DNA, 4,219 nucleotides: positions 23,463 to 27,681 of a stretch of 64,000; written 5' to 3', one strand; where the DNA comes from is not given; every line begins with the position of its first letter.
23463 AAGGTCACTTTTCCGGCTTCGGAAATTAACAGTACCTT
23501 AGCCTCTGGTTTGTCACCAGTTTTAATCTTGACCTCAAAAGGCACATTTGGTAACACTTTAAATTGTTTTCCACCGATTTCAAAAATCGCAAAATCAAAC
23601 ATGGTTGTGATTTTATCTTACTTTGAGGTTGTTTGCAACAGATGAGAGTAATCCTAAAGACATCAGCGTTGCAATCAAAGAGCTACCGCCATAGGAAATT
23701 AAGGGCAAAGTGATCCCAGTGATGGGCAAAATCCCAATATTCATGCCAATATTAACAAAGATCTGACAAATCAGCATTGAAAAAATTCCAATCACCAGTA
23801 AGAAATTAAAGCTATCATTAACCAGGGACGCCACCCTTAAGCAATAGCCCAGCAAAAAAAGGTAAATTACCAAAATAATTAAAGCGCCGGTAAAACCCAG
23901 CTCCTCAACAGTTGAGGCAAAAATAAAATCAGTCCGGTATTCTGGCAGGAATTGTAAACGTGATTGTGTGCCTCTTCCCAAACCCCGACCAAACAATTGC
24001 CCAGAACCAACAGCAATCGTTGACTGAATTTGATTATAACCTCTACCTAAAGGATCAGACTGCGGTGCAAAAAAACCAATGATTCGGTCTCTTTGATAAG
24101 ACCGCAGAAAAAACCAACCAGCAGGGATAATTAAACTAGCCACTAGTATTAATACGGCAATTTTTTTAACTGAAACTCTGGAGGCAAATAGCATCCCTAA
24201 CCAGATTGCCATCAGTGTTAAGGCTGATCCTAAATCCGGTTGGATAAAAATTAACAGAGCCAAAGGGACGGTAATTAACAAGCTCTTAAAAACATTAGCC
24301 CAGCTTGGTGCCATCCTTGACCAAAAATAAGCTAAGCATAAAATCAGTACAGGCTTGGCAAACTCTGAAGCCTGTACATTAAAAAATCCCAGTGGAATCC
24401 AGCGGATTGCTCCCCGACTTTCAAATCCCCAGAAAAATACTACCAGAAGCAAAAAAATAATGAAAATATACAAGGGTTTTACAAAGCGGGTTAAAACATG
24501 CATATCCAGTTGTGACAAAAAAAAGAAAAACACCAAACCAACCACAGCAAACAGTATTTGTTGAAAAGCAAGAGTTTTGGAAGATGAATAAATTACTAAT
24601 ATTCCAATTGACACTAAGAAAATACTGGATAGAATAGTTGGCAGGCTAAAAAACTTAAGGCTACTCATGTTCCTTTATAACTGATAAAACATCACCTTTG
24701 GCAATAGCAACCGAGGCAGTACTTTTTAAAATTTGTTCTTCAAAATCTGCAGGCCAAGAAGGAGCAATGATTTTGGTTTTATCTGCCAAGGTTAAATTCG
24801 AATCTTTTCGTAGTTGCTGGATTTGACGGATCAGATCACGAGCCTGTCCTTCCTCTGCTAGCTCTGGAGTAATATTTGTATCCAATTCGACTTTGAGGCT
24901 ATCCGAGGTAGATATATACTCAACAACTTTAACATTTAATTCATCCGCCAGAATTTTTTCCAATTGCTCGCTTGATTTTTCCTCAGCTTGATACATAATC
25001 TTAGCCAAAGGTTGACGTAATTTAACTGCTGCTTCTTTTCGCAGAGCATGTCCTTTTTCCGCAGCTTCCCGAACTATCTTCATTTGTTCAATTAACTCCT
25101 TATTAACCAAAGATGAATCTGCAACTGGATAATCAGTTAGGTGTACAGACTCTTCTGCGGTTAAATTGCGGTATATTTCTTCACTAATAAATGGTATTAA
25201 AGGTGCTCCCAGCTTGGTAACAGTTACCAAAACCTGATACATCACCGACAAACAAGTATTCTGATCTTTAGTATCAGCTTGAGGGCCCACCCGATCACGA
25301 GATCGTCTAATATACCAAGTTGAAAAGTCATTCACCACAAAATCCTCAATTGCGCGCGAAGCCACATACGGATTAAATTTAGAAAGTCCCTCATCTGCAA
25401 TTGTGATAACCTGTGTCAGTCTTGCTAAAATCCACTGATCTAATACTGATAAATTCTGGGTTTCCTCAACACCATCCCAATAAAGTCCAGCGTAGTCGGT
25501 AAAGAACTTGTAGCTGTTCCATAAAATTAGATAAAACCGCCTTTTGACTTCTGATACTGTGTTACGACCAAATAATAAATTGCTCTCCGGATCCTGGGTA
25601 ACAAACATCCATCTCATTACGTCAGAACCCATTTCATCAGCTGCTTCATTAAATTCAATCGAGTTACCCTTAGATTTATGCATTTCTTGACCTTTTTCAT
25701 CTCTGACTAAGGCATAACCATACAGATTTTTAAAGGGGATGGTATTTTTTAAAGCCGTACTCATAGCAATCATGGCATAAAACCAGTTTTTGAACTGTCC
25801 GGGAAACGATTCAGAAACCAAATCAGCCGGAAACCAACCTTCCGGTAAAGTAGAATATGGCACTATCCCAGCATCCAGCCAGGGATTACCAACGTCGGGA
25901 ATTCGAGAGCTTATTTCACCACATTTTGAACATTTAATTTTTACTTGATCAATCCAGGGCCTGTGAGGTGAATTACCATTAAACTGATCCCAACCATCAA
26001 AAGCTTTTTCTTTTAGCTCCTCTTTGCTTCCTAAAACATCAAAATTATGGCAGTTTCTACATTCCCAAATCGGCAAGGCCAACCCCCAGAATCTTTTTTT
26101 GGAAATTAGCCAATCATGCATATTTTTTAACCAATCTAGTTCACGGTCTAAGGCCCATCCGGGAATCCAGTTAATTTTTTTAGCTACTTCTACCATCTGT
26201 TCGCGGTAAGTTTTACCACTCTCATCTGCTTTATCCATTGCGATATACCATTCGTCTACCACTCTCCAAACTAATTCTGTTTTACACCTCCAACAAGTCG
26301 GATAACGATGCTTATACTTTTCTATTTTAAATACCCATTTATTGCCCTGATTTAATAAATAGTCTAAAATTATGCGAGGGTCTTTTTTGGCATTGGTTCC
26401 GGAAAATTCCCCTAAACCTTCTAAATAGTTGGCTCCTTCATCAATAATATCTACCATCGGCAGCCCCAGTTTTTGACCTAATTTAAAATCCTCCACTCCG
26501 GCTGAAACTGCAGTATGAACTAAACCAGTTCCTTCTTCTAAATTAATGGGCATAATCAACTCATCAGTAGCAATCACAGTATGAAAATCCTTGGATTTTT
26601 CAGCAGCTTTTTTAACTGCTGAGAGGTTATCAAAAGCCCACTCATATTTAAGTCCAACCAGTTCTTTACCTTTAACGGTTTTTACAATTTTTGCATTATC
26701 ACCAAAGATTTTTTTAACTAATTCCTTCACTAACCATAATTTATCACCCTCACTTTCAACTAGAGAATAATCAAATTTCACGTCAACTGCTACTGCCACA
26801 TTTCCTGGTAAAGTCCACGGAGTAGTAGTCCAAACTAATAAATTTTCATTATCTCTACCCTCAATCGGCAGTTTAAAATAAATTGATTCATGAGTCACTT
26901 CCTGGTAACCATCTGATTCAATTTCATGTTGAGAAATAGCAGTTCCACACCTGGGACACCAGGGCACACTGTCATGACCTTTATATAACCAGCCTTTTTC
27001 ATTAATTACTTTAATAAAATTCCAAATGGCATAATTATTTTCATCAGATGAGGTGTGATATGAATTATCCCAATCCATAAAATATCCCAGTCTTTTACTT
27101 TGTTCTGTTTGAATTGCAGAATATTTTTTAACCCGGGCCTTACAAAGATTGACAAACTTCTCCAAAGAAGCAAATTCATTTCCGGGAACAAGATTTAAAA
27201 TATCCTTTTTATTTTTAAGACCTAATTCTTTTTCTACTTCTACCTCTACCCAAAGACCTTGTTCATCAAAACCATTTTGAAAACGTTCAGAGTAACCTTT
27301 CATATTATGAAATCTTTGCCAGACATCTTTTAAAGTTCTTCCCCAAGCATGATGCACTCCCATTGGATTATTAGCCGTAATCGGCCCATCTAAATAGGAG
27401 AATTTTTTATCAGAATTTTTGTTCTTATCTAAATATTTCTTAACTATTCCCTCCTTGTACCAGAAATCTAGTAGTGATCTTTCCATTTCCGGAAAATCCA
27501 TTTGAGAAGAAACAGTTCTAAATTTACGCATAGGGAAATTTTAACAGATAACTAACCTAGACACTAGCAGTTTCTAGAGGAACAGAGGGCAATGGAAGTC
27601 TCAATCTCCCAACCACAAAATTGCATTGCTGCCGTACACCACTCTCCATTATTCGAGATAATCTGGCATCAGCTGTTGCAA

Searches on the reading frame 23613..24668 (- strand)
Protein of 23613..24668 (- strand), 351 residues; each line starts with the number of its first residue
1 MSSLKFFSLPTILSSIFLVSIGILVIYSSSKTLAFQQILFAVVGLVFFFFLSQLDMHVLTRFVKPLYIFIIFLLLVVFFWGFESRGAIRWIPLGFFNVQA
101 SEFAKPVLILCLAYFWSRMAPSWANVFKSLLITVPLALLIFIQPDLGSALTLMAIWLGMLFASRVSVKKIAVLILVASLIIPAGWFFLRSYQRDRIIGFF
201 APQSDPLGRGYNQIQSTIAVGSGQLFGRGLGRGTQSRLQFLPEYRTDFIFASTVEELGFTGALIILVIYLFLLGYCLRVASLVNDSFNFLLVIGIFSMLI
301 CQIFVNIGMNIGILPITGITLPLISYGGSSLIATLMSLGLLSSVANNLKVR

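Call 71: search_protein_families(library=pfam, proteins=[window:23613-24668:-], max_evalue=0.001)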
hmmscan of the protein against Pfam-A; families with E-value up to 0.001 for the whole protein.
window:23613-24668:- (351 aa): 1 family
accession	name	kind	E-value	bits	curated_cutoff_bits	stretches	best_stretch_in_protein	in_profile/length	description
PF01098.24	FTSW_RODA_SPOVE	-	2.8e-90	303.3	26.4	1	9-348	10-354/356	Cell cycle protein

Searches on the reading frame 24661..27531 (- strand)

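Call 71: search_protein_families(library=pfam, proteins=[window:24661-27531:-], max_evalue=0.001)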
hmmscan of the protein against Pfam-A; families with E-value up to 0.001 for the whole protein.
window:24661-27531:- (956 aa): 5 families
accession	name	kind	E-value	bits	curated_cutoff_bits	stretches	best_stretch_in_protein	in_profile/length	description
PF00133.28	tRNA-synt_1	-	7.4e-77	259.3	22.7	1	20-647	2-406/414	tRNA synthetases class I (I, L, M and V)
PF08264.19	Anticodon_1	-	2e-30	106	25.1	1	698-843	1-145/148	Anticodon-binding domain of tRNA ligase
PF19302.4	DUF5915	-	5.4e-14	52.6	27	1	857-922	79-143/195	Domain of unknown function (DUF5915)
PF09334.17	tRNA-synt_1g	-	2.4e-11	43.5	20.1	0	134-205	67-136/391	tRNA synthetases class I (M)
PF01921.24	tRNA-synt_1f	-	6.7e-06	25.7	27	1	605-657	271-323/360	tRNA synthetases class I (K)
